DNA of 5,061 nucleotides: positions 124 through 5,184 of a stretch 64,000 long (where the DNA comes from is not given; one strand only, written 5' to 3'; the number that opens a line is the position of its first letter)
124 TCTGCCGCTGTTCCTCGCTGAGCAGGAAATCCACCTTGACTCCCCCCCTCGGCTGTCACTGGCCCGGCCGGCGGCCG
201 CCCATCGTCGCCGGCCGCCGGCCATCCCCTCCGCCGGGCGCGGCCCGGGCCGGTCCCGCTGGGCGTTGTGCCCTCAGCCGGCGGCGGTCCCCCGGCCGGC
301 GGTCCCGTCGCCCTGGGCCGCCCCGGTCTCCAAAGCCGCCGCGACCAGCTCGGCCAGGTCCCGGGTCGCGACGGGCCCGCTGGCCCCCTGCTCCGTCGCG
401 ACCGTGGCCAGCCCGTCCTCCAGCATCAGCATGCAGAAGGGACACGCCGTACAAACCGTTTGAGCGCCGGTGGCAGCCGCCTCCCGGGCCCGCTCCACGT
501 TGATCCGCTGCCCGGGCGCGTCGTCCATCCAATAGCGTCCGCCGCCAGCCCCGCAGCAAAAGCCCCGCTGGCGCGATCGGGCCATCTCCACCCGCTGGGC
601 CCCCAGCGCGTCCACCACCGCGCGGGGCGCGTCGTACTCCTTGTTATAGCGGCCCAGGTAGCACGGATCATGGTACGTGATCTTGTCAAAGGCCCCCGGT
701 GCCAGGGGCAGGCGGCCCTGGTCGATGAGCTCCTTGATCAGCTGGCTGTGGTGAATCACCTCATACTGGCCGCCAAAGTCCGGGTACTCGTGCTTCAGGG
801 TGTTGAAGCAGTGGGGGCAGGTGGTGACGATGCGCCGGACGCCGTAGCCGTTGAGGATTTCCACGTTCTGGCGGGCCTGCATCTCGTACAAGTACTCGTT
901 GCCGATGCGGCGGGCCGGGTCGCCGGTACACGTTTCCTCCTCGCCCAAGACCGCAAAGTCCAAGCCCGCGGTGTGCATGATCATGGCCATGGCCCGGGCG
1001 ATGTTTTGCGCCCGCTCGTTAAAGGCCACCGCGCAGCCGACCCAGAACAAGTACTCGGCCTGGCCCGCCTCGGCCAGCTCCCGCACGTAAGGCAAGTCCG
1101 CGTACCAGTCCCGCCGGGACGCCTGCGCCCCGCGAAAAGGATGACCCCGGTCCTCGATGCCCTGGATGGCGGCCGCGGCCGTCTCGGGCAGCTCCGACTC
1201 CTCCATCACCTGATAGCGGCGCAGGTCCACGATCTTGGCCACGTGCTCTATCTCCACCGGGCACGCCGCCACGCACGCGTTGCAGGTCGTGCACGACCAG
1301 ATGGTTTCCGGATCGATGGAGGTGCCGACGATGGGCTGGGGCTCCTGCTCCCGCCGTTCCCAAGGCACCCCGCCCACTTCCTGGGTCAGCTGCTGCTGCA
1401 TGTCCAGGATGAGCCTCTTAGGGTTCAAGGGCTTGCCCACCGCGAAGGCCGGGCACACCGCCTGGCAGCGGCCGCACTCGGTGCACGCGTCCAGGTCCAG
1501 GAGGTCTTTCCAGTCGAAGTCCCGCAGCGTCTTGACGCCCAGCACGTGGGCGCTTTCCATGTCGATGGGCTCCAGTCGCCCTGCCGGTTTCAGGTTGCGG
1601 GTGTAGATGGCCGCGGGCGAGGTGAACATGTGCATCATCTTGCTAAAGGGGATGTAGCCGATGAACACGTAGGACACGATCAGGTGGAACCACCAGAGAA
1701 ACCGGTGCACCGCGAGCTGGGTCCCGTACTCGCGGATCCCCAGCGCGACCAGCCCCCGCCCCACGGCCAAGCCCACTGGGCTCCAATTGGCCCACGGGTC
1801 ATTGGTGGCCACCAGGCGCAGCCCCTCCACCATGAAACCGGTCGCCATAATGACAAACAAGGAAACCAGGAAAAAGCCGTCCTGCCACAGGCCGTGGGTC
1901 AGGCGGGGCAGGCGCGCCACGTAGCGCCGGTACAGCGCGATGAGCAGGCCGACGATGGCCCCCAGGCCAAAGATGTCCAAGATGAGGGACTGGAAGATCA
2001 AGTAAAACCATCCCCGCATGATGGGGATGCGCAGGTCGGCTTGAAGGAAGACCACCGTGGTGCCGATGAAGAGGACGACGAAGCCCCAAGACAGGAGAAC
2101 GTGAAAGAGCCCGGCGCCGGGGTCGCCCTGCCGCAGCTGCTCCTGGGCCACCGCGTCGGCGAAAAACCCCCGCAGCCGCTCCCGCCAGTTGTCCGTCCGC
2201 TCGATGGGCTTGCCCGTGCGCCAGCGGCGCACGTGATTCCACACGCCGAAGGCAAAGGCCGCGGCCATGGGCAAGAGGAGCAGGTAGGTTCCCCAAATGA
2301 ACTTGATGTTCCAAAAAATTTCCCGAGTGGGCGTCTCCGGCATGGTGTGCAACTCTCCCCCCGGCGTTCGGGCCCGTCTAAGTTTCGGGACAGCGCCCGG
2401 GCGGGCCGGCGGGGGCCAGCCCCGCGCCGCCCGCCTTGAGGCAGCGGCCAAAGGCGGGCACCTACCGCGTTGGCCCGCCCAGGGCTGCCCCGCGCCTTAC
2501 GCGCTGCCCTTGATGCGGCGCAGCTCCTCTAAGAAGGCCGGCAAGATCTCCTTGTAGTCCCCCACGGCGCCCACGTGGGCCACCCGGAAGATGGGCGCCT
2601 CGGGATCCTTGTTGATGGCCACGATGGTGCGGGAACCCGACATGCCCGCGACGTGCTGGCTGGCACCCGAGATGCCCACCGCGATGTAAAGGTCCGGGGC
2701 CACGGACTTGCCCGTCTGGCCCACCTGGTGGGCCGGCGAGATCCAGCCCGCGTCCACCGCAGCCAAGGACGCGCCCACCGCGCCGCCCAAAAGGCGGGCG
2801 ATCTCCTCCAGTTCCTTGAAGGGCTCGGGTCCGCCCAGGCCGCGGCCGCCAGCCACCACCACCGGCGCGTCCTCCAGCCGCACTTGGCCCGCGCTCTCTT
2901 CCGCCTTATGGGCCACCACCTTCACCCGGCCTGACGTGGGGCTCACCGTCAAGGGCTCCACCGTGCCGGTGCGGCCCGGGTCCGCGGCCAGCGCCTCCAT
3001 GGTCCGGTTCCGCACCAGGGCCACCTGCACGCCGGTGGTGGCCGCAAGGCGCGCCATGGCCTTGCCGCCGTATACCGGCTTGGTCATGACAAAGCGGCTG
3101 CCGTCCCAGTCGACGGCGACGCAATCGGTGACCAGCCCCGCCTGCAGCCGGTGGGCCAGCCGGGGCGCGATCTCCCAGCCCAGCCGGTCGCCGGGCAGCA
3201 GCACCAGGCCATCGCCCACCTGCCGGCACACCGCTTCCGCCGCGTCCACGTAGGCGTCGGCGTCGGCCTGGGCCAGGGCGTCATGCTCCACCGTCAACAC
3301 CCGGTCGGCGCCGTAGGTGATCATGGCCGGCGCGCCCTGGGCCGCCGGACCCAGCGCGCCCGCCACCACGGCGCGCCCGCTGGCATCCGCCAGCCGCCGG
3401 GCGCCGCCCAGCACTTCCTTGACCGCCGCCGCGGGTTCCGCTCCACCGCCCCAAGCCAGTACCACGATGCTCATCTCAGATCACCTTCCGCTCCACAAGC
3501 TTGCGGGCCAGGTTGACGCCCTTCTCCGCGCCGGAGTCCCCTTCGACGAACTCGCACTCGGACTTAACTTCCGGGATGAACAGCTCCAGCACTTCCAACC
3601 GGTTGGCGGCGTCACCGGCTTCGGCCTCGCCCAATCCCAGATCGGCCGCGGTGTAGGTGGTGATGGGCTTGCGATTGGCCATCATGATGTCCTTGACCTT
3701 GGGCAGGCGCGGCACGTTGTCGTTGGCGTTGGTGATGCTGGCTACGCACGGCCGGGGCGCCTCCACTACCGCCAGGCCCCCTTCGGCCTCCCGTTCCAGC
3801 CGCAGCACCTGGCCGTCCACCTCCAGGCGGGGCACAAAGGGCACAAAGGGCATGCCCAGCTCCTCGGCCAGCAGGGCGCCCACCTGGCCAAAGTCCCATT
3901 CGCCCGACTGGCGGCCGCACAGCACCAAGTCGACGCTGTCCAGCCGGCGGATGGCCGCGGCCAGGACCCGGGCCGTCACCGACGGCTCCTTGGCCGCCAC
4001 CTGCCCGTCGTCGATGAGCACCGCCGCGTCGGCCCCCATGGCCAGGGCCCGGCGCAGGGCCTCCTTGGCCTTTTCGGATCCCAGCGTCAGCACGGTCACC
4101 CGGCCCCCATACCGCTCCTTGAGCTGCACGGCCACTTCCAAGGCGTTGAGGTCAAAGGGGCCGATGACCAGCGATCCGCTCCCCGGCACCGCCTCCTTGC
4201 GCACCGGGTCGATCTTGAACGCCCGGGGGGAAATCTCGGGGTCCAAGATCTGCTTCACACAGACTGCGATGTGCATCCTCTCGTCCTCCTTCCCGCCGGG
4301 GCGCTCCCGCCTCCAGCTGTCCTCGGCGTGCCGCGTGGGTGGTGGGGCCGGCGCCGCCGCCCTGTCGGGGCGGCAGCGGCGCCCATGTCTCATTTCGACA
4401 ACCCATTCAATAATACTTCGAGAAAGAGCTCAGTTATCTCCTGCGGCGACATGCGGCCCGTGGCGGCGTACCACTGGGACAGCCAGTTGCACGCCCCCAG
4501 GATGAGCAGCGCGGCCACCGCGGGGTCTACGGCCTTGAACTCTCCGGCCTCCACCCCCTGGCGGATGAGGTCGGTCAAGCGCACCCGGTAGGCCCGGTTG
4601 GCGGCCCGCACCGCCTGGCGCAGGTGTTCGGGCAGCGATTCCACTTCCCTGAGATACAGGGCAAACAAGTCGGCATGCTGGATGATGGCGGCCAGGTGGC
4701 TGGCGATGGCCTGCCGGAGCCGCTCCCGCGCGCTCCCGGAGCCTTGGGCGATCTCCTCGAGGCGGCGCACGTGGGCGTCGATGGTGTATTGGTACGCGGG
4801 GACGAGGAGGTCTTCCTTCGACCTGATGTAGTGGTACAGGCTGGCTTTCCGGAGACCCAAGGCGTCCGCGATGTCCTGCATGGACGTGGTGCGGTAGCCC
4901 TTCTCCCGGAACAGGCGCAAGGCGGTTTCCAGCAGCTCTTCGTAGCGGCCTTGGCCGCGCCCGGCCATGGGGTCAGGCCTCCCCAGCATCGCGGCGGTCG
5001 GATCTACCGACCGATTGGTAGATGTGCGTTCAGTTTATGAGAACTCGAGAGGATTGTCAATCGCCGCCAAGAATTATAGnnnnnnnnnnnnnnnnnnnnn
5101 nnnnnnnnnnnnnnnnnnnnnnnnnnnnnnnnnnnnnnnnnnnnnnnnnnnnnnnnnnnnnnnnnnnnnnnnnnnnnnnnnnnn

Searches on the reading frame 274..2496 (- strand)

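Call 18: search_protein_families(library=pfam, proteins=[window:274-2496:-], max_evalue=0.00001)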
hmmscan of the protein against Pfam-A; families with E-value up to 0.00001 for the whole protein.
window:274-2496:- (740 aa): 8 families
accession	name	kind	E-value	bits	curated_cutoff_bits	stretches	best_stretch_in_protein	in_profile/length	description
PF02754.22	CCG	-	1e-33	115.7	20.6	2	606-692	1-84/85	Cysteine-rich domain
PF13237.11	Fer4_10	-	3.7e-11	43.2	25.5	1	332-413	3-53/53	4Fe-4S dicluster domain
PF13183.11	Fer4_8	-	3.8e-11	43.8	27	1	335-416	2-68/68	4Fe-4S dicluster domain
PF13187.11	Fer4_9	-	1.8e-10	41.1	27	1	337-415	1-50/52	4Fe-4S dicluster domain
PF13534.11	Fer4_17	-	1.6e-07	32.2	22.2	1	337-416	1-60/61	4Fe-4S dicluster domain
PF12797.12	Fer4_2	-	9.9e-07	28.8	24.5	1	329-350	1-22/22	4Fe-4S binding domain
PF13484.11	Fer4_16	-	4.8e-06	27.7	30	0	338-361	2-28/66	4Fe-4S double cluster binding domain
PF12838.12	Fer4_7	-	5.2e-06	27.3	27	0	338-416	2-52/52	4Fe-4S dicluster domain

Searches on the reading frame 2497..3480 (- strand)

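Call 18: search_protein_families(library=pfam, proteins=[window:2497-3480:-], max_evalue=0.00001)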
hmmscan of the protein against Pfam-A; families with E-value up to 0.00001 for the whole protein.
window:2497-3480:- (327 aa): 2 families
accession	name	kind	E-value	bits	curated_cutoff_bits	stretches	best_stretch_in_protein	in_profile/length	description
PF01012.27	ETF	-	1.3e-33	116.7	26.7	1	13-180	10-179/181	Electron transfer flavoprotein domain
PF00766.25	ETF_alpha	-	4.5e-33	113.5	27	1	202-281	2-81/81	Electron transfer flavoprotein FAD-binding domain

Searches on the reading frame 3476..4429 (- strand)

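Call 18: search_protein_families(library=pfam, proteins=[window:3476-4429:-], max_evalue=0.00001)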
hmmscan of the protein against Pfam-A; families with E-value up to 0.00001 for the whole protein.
window:3476-4429:- (317 aa): 1 family
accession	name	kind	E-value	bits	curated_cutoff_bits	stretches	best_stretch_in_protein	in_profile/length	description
PF01012.27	ETF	-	4e-39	134.7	26.7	1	88-263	12-180/181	Electron transfer flavoprotein domain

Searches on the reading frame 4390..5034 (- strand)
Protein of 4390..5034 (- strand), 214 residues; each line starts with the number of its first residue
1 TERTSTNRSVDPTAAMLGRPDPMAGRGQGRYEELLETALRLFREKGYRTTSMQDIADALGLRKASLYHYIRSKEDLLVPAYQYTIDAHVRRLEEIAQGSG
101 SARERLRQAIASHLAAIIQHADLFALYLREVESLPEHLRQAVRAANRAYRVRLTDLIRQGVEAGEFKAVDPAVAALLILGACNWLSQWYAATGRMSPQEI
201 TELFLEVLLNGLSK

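Call 18: search_protein_families(library=pfam, proteins=[window:4390-5034:-], max_evalue=0.00001)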
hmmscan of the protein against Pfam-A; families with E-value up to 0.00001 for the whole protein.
window:4390-5034:- (214 aa): 6 families
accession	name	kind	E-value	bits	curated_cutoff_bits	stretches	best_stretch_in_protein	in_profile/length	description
PF17932.6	TetR_C_24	-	5.8e-36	123.6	26.4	1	100-212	2-114/114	Tetracyclin repressor-like, C-terminal domain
PF00440.29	TetR_N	-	8.9e-16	57.8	24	1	34-77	1-44/47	Bacterial regulatory proteins, tetR family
PF17935.6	TetR_C_27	-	1.4e-07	32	26.1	1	104-189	7-88/106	Tetracyclin repressor-like, C-terminal domain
PF16925.10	TetR_C_13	-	2.5e-07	31.5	27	1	128-182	31-86/109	Tetracyclin repressor-like, C-terminal domain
PF14246.11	TetR_C_7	-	4e-07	30.5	22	1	119-198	18-100/119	AefR-like transcriptional repressor, C-terminal domain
PF21351.2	TetR_C_41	-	1.9e-06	28.5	27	1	142-194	37-89/108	Tetracyclin repressor-like, C-terminal domain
